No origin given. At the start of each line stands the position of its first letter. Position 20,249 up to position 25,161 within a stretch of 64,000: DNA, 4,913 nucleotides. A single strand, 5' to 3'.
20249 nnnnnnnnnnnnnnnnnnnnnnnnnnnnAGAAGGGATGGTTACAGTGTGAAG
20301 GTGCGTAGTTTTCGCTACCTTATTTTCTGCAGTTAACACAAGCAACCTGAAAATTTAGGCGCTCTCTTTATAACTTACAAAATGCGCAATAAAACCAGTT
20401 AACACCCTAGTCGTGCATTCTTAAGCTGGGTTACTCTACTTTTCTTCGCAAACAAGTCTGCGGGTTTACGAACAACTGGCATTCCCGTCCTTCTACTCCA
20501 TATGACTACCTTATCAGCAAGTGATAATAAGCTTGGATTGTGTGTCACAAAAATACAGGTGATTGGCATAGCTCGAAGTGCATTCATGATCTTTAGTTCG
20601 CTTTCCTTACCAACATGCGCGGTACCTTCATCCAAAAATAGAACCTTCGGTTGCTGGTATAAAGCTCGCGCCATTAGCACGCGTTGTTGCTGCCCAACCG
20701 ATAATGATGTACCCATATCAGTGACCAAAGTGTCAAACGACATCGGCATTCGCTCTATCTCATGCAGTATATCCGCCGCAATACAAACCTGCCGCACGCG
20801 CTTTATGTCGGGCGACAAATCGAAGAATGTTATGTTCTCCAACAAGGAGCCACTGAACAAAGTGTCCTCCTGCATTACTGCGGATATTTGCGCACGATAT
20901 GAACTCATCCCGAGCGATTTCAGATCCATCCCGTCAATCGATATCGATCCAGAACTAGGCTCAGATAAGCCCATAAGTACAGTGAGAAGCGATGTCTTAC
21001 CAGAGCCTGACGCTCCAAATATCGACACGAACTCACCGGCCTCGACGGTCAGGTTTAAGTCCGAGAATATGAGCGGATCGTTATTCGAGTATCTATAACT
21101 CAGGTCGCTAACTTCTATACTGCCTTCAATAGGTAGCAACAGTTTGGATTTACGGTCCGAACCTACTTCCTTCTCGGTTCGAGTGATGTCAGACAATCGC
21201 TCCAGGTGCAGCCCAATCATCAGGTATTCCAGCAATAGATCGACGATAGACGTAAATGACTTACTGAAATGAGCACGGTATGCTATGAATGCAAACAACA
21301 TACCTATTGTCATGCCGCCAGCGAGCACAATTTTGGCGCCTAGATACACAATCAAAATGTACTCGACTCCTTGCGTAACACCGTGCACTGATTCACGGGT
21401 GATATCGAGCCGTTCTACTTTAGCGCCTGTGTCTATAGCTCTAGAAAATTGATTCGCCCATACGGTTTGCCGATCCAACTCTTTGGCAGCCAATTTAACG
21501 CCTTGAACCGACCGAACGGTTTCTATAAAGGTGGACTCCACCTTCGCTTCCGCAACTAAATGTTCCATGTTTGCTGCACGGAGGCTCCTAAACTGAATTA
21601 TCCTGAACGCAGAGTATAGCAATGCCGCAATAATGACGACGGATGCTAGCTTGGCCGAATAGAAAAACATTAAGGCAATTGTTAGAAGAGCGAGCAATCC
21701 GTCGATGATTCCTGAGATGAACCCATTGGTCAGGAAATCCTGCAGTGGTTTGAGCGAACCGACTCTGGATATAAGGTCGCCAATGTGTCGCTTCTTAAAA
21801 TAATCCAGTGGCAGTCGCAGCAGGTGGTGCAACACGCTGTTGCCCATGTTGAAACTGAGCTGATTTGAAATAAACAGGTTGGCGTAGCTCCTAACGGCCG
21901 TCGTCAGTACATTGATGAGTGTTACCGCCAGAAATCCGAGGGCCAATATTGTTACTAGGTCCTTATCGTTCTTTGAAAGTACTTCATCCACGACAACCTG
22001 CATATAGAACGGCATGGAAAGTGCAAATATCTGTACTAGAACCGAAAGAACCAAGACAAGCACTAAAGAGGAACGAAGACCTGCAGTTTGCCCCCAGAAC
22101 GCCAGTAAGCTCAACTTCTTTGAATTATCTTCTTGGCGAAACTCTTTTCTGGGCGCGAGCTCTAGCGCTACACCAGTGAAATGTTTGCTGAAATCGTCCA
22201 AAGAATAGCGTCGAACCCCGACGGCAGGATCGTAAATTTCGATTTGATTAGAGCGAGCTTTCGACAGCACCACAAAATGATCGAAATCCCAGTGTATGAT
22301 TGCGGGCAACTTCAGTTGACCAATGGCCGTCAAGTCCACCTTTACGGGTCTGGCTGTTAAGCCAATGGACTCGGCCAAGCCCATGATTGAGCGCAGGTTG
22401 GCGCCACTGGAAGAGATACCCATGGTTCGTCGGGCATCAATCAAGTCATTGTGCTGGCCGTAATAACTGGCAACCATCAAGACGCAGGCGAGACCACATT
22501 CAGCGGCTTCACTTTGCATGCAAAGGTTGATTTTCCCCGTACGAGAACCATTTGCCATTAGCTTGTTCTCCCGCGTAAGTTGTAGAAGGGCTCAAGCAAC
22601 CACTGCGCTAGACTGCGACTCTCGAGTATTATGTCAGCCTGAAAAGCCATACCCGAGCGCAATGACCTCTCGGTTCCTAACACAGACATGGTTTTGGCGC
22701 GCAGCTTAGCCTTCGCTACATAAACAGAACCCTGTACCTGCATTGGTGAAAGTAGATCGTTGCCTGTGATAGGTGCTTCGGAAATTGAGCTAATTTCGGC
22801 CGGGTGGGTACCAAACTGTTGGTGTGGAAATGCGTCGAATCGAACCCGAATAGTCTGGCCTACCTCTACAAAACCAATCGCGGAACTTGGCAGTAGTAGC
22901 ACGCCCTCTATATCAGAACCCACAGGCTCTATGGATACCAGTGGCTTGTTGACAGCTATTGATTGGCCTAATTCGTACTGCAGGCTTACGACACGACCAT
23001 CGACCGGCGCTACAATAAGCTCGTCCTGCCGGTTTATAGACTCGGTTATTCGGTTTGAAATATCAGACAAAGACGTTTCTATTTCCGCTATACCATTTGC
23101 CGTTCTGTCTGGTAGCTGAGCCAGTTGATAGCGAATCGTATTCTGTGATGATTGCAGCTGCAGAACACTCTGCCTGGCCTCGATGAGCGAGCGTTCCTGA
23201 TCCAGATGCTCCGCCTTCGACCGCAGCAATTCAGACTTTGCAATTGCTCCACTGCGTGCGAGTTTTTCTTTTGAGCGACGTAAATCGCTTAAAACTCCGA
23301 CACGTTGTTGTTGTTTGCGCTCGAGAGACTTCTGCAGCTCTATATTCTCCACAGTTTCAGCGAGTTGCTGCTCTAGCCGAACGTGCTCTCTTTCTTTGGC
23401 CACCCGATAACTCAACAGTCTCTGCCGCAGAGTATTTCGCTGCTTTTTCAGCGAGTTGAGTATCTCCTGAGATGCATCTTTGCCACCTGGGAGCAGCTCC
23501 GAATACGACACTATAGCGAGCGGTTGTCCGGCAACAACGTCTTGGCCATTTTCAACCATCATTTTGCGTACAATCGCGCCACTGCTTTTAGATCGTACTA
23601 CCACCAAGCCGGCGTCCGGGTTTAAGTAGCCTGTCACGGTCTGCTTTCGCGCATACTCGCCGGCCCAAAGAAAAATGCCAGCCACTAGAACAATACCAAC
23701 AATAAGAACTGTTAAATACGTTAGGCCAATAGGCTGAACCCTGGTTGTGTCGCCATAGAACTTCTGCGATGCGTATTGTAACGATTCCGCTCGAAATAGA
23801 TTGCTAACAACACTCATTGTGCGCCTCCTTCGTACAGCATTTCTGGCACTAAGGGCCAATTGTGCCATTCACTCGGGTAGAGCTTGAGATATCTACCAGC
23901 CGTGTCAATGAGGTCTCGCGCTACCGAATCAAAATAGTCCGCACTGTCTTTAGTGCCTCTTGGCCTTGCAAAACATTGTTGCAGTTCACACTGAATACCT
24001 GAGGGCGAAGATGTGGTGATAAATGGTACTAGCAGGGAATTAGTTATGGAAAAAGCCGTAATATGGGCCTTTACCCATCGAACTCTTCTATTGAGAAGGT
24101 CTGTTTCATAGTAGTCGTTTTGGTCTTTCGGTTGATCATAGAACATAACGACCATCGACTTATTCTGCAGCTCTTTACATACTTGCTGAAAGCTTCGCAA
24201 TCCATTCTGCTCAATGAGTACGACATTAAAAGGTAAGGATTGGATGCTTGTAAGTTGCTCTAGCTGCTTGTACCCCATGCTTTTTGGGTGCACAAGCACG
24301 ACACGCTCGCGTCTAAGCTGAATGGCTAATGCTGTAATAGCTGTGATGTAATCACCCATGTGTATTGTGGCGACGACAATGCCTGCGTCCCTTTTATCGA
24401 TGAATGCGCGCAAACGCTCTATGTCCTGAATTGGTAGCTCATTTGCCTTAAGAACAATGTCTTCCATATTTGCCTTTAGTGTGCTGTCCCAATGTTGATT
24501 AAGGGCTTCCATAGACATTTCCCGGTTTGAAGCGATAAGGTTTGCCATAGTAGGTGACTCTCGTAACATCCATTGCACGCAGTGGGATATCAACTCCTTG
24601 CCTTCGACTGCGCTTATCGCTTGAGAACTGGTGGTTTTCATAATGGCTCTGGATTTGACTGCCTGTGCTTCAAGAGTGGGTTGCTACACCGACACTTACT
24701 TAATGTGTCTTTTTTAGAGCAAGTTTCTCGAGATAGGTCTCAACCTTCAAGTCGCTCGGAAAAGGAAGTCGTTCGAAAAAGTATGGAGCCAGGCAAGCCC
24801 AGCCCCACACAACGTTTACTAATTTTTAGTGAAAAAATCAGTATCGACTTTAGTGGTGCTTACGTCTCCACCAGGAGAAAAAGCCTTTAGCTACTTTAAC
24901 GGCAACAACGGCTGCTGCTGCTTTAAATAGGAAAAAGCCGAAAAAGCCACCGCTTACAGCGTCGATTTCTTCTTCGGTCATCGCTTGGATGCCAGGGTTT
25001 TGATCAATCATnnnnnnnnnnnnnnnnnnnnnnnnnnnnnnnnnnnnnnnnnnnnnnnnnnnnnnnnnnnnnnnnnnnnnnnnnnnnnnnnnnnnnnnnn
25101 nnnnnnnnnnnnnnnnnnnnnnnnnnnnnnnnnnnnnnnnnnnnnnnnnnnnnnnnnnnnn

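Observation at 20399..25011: Double-glycine peptide + LpxL-like acyltransferase + HlyD + C39-ABC operon: candidate acyl-modified bacteriocin/microcin system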

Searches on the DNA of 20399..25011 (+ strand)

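Call 12: search_dna_similar(query=window:20399-25011:+, collection=plasmids, mode=distant, max_rows=10)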
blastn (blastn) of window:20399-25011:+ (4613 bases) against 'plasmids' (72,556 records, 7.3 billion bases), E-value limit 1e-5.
Records with a match: 3; places in all: 3; records where one place covers at least 80% of the query: 0.
Best place of each record, by identity: 80-90% 3.
By first word of the organism name: Paraburkholderia 3.
By predicted mobility (MOB-suite, as given by PLSDB): non-mobilizable 3.
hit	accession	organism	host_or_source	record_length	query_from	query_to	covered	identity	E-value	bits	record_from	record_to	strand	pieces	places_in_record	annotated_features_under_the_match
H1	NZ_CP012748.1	Paraburkholderia caribensis MBA4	soil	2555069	590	654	1%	83.1%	1e-7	69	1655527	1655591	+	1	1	none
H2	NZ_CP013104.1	Paraburkholderia caribensis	-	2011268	590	654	1%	83.1%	1e-7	69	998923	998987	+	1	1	none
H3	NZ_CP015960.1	Paraburkholderia caribensis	Mimosa,single cell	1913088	590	654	1%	83.1%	1e-7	69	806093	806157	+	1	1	none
